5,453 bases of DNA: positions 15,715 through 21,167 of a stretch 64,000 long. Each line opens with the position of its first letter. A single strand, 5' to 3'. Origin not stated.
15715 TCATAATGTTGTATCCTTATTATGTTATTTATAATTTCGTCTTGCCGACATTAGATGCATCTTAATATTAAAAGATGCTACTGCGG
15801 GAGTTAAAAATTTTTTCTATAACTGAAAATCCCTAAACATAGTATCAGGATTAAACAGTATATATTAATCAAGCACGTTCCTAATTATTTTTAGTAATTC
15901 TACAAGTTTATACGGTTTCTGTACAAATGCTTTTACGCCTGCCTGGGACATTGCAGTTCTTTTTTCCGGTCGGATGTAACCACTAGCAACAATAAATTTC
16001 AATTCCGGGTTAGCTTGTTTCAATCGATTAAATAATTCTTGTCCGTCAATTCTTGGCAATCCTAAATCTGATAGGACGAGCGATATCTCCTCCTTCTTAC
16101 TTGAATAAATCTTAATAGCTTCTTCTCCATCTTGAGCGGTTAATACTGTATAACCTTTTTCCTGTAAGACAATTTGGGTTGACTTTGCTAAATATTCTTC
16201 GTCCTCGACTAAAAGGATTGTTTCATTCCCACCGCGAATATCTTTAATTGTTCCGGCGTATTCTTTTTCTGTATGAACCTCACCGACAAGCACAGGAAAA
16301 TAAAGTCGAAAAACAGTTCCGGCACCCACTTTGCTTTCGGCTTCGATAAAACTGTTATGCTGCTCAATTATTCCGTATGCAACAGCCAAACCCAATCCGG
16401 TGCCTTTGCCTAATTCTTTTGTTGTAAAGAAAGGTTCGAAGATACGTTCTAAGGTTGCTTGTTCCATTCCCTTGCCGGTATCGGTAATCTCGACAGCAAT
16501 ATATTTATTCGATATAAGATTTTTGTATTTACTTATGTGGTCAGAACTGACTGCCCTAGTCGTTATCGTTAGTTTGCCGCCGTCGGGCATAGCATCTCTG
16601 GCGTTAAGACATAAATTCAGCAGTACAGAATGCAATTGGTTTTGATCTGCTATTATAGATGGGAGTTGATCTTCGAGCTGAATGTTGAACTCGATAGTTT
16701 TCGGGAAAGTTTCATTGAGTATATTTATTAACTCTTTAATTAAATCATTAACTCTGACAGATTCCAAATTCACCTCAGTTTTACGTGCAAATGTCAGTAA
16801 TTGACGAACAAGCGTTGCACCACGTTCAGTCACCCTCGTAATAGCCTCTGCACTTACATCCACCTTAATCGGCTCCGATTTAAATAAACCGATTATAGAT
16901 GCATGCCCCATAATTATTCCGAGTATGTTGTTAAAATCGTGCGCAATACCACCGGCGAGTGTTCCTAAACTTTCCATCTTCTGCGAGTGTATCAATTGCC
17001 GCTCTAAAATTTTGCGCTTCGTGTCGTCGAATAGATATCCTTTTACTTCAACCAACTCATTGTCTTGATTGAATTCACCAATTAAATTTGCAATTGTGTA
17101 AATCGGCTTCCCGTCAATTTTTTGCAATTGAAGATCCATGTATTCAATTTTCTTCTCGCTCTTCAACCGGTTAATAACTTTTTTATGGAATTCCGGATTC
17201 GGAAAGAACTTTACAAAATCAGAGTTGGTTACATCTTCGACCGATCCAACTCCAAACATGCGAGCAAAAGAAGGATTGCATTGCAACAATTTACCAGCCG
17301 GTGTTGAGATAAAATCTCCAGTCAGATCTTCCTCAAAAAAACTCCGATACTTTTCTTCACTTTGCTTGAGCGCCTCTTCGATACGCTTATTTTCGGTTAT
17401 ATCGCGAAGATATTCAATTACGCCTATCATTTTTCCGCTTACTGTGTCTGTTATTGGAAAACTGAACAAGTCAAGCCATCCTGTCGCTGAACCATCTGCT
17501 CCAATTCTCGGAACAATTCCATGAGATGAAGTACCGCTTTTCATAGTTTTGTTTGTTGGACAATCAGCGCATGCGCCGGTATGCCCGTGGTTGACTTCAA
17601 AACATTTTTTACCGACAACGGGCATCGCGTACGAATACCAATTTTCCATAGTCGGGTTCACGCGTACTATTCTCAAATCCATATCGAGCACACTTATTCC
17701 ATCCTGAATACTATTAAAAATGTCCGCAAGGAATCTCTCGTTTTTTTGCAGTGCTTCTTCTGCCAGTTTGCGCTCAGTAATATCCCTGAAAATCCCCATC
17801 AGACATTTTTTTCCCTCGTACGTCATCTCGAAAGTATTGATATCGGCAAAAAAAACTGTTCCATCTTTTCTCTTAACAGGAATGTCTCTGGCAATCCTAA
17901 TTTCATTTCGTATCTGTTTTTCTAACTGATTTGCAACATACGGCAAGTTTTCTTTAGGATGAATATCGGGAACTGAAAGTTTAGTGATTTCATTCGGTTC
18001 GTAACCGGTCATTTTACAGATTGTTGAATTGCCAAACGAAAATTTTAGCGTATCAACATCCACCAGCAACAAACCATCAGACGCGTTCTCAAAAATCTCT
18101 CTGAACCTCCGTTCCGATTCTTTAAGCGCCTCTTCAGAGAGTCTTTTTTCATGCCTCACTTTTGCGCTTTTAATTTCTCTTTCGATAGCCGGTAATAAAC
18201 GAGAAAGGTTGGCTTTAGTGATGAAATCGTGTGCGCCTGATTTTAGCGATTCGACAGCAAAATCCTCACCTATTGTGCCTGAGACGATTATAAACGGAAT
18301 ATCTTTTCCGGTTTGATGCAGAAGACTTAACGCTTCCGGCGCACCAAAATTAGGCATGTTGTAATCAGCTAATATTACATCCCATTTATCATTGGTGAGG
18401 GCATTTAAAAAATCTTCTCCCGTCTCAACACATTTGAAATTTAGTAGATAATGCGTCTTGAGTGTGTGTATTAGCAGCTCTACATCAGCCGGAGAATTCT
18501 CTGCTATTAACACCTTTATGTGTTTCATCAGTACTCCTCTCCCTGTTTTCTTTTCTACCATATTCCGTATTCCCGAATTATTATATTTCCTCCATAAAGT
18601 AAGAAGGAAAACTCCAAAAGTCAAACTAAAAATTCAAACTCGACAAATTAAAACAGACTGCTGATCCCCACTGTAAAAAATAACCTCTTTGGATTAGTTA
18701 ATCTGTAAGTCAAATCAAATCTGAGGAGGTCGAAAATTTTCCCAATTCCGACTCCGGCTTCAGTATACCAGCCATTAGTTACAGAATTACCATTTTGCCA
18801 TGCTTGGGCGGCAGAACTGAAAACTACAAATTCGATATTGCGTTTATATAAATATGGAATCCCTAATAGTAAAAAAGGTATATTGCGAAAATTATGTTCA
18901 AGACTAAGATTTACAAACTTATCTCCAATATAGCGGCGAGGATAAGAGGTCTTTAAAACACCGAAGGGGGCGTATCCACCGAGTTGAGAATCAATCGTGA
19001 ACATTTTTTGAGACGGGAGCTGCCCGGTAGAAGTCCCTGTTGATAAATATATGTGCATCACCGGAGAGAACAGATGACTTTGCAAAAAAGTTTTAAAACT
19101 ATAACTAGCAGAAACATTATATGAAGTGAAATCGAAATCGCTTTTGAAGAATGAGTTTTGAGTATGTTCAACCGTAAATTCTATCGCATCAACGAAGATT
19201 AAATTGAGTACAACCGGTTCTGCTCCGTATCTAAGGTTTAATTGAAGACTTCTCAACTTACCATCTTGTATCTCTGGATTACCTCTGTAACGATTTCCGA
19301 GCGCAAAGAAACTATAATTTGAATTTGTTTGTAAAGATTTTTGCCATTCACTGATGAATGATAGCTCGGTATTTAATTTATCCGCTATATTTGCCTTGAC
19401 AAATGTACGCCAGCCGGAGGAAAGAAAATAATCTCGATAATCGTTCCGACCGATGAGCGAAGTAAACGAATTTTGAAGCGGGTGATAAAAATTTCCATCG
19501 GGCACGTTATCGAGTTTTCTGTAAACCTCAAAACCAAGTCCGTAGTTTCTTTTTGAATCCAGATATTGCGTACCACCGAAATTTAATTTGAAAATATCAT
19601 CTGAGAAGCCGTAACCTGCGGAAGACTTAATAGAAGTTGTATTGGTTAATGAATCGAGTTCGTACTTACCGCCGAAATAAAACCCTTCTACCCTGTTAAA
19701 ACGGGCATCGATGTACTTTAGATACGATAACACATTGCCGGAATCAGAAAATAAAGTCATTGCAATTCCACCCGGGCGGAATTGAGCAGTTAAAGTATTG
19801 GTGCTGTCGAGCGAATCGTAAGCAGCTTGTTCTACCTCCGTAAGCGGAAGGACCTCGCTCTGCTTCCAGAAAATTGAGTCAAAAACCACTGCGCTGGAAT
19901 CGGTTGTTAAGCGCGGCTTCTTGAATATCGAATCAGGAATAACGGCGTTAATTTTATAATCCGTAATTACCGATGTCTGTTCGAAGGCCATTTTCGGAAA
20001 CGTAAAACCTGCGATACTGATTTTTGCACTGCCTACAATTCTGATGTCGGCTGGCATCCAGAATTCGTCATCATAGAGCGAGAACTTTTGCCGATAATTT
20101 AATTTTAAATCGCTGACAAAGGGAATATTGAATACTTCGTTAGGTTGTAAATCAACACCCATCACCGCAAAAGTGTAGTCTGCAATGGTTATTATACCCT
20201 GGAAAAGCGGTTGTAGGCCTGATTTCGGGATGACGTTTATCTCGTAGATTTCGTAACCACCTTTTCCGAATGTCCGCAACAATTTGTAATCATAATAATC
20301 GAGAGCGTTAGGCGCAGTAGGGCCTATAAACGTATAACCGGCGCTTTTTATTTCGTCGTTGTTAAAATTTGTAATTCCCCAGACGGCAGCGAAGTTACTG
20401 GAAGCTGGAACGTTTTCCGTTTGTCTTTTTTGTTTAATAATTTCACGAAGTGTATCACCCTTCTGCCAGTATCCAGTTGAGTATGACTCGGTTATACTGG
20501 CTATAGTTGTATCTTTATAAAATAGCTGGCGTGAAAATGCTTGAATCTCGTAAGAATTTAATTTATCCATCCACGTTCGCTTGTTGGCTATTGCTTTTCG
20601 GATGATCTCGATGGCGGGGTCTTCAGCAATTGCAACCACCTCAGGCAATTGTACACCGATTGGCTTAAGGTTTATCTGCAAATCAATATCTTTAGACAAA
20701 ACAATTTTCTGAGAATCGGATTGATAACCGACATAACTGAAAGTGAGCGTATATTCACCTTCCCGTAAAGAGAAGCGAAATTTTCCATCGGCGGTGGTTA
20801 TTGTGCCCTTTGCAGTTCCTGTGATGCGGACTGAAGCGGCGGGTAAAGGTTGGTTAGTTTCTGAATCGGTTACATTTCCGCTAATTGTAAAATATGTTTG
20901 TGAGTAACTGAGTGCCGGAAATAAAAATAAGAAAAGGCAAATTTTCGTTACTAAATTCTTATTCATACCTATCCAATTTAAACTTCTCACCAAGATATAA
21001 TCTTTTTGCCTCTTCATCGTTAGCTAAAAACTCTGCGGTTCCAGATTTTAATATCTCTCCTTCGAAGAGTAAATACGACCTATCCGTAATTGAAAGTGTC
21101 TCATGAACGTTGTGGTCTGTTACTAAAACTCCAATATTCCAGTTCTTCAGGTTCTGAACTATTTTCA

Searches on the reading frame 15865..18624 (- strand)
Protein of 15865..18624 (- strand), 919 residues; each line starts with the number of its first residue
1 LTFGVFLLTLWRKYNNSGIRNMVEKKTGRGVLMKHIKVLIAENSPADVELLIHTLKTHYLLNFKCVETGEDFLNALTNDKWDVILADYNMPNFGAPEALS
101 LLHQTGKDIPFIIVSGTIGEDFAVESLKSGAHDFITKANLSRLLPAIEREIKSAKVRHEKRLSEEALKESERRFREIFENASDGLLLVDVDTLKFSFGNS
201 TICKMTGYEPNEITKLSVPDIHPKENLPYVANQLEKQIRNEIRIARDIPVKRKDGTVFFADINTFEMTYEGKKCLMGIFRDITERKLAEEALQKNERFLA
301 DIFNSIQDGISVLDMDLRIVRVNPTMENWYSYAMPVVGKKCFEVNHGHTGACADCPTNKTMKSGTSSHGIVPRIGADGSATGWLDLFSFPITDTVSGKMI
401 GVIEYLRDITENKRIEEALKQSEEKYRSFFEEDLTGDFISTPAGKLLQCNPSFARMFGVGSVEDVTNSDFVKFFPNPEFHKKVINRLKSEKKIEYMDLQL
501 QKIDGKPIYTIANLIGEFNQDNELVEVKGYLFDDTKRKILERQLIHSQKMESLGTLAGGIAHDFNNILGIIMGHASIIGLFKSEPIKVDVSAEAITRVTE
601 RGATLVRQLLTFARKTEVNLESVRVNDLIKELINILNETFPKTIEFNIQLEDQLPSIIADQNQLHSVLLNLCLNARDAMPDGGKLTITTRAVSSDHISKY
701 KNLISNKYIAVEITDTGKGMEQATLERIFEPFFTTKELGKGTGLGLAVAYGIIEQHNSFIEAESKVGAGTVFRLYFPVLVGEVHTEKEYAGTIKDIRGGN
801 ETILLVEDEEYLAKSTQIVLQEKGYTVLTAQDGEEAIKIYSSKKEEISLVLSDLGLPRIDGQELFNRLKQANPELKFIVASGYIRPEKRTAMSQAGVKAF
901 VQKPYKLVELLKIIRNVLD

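Call 60: search_protein_families(library=pfam, proteins=[window:15865-18624:-], max_evalue=0.00001)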
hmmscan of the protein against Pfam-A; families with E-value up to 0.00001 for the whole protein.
window:15865-18624:- (919 aa): 6 families
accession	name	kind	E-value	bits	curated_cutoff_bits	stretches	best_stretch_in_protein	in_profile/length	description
PF00072.30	Response_reg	-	1.6e-38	131.7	30.2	2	803-915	1-111/111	Response regulator receiver domain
PF13426.13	PAS_9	-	1.5e-30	106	27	3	438-533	5-100/103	PAS domain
PF02518.31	HATPase_c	-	6.2e-22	78.6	26.4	1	660-778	2-109/111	Histidine kinase-, DNA gyrase B-, and HSP90-like ATPase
PF00989.32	PAS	-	1e-19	71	22.6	1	173-282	2-113/113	PAS fold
PF13188.13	PAS_8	-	4.3e-18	64.9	21.8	1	172-224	1-53/65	PAS domain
PF08448.16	PAS_4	-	7.1e-16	58.9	23.1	1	303-414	1-110/110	PAS fold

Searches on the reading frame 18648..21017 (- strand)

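Call 60: search_protein_families(library=pfam, proteins=[window:18648-21017:-], max_evalue=0.00001)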
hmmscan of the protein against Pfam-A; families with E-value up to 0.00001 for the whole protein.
window:18648-21017:- (789 aa): 3 families
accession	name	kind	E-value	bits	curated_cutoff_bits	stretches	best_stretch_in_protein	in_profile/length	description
PF18939.6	DUF5686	-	1.1e-48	166.6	39.2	1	138-580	1-481/669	Family of unknown function (DUF5686)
PF13715.12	CarbopepD_reg_2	-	7e-23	80.9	32.2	1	45-128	1-87/88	CarboxypepD_reg-like domain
PF13620.12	CarboxypepD_reg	-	9.4e-18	64.8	32.3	1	44-114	1-76/82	Carboxypeptidase regulatory-like domain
